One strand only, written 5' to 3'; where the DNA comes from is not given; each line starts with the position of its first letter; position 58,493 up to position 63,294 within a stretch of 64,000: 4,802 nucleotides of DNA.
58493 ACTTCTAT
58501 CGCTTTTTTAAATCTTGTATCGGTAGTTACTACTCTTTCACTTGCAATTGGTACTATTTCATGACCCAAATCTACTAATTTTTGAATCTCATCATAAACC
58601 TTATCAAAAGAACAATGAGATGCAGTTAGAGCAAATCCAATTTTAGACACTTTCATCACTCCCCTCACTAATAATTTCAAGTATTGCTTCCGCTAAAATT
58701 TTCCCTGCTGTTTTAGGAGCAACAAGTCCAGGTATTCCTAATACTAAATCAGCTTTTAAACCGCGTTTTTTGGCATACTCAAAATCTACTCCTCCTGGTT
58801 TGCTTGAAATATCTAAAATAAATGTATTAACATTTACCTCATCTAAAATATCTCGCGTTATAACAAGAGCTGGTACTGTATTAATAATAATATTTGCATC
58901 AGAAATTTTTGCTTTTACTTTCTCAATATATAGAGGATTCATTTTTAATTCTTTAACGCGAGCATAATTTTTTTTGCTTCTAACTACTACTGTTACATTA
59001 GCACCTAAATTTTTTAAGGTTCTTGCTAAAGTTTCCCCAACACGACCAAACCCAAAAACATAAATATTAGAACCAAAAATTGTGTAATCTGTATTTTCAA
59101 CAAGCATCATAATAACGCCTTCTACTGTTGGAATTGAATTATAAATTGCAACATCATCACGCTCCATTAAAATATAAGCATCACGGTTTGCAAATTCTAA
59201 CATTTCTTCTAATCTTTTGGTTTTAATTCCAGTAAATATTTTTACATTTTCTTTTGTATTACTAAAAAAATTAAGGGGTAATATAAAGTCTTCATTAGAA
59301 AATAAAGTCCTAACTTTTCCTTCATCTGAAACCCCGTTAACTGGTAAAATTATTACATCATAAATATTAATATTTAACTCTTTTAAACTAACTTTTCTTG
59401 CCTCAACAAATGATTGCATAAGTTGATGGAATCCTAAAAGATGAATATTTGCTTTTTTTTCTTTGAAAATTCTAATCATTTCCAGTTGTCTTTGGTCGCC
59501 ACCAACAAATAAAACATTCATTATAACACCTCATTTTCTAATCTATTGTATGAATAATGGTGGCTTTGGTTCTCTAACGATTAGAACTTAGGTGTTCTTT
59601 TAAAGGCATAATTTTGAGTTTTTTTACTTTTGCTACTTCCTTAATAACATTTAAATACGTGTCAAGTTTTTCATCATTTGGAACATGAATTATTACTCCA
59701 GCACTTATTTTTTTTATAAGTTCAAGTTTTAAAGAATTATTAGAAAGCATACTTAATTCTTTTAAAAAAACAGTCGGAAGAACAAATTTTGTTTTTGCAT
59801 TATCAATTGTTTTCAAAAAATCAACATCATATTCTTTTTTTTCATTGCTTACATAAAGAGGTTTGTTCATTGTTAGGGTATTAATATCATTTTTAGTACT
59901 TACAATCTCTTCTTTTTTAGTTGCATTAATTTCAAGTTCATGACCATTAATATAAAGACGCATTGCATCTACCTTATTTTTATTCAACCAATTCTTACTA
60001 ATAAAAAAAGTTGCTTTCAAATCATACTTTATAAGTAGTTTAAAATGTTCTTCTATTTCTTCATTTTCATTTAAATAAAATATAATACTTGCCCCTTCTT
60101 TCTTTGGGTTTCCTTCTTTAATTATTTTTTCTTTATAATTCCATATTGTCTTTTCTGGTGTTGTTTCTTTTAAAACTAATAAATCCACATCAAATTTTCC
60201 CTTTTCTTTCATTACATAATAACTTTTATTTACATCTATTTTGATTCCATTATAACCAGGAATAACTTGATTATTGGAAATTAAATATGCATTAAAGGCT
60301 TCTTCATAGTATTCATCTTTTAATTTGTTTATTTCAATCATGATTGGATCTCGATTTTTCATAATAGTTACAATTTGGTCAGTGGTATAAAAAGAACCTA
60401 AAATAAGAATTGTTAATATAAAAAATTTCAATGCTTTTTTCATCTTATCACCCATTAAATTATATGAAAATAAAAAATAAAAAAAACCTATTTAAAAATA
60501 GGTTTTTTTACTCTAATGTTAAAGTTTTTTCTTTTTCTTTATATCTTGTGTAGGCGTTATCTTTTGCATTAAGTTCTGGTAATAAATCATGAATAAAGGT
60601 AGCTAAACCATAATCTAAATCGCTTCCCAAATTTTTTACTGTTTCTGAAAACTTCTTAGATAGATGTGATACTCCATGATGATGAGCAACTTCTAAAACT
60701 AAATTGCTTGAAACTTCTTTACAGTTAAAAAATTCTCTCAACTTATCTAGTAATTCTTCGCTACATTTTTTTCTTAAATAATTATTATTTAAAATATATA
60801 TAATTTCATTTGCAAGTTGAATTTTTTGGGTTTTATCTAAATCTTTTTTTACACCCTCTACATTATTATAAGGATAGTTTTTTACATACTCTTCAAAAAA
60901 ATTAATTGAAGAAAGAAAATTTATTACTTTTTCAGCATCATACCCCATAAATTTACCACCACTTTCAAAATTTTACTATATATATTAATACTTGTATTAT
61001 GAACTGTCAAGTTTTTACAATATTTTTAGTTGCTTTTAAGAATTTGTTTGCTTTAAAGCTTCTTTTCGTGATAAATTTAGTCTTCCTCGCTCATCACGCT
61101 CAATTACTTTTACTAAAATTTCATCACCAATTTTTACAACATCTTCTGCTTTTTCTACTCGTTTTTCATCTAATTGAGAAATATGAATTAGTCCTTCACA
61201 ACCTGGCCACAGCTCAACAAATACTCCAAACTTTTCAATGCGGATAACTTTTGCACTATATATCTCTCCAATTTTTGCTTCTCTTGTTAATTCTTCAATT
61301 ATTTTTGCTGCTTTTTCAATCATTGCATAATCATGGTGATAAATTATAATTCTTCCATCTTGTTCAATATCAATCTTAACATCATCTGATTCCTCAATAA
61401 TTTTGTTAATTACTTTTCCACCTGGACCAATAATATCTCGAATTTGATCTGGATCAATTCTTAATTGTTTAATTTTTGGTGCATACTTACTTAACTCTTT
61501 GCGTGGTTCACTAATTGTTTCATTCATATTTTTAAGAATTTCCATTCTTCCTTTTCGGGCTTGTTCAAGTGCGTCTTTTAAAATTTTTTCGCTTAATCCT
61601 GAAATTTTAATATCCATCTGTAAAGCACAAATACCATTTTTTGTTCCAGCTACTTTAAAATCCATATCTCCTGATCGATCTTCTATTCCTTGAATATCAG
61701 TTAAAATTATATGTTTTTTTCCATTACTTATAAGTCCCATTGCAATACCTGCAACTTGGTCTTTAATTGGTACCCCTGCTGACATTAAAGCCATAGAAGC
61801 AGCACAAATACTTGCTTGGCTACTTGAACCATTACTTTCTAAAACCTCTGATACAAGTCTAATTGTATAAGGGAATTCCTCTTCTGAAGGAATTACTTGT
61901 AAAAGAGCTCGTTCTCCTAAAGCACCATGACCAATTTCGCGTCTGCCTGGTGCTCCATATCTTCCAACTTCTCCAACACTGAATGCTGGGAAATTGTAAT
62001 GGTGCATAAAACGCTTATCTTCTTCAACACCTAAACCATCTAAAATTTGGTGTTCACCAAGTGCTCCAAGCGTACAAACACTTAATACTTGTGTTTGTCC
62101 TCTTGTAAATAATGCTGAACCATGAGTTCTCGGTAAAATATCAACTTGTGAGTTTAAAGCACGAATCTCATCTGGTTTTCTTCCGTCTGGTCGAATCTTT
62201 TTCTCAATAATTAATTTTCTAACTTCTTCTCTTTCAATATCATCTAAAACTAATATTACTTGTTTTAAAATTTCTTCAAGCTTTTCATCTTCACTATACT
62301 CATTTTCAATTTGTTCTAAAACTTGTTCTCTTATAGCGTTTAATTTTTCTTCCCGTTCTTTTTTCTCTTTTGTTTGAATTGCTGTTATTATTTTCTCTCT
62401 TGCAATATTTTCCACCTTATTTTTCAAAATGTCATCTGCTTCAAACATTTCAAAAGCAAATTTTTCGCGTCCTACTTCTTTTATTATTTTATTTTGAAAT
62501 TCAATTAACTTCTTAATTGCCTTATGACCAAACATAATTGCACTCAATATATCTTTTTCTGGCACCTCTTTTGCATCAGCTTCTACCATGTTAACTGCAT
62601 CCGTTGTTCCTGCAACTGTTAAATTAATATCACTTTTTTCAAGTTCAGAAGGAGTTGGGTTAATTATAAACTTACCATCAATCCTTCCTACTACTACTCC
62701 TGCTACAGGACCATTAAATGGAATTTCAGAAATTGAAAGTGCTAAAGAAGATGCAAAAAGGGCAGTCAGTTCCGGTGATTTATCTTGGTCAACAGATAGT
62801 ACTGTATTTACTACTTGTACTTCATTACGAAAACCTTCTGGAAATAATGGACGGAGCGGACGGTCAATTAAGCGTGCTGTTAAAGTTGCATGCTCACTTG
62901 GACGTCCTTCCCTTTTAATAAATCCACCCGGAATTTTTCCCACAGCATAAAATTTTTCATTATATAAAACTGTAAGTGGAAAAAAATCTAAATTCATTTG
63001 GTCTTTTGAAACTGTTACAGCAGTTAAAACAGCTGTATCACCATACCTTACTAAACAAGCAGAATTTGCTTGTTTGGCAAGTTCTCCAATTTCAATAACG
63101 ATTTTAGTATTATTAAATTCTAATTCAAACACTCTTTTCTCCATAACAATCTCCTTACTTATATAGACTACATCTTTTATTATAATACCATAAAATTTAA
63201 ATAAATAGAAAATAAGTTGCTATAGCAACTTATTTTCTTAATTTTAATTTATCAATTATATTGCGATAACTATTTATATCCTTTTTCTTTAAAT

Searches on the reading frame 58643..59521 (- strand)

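Call 76: search_protein_families(library=pfam, proteins=[window:58643-59521:-], max_evalue=0.00001)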
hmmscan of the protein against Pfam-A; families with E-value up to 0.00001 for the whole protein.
window:58643-59521:- (292 aa): 3 families
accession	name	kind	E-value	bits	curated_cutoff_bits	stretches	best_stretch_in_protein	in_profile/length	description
PF16924.11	DpaA_N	-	9.9e-27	93.8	29.2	1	3-118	2-115/116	Dipicolinate synthase subunit A N-terminal domain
PF02826.25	2-Hacid_dh_C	-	3.3e-08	33.5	25.1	1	147-229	33-112/178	D-isomer specific 2-hydroxyacid dehydrogenase, NAD binding domain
PF00670.27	AdoHcyase_NAD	-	7.2e-06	26.6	27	0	136-253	9-124/162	S-adenosyl-L-homocysteine hydrolase, NAD binding domain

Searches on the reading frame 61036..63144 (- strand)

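Call 76: search_protein_families(library=pfam, proteins=[window:61036-63144:-], max_evalue=0.00001)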
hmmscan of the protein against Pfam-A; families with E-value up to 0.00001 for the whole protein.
window:61036-63144:- (702 aa): 5 families
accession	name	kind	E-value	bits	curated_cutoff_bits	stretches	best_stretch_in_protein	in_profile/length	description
PF01138.27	RNase_PH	-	3.4e-55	186.4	25.5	2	14-142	4-130/130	3' exoribonuclease family, domain 1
PF03725.20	RNase_PH_C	-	3.1e-25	88.3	20.8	2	145-209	1-67/67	3' exoribonuclease family, domain 2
PF00575.29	S1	-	4.8e-20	72.1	22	1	623-694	2-74/74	S1 RNA binding domain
PF03726.19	PNPase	-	4.5e-14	53.1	24.6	1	240-323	2-81/81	Polyribonucleotide nucleotidyltransferase, RNA binding domain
PF00013.35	KH_1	-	2.1e-07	31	21.5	1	560-618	3-66/66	KH domain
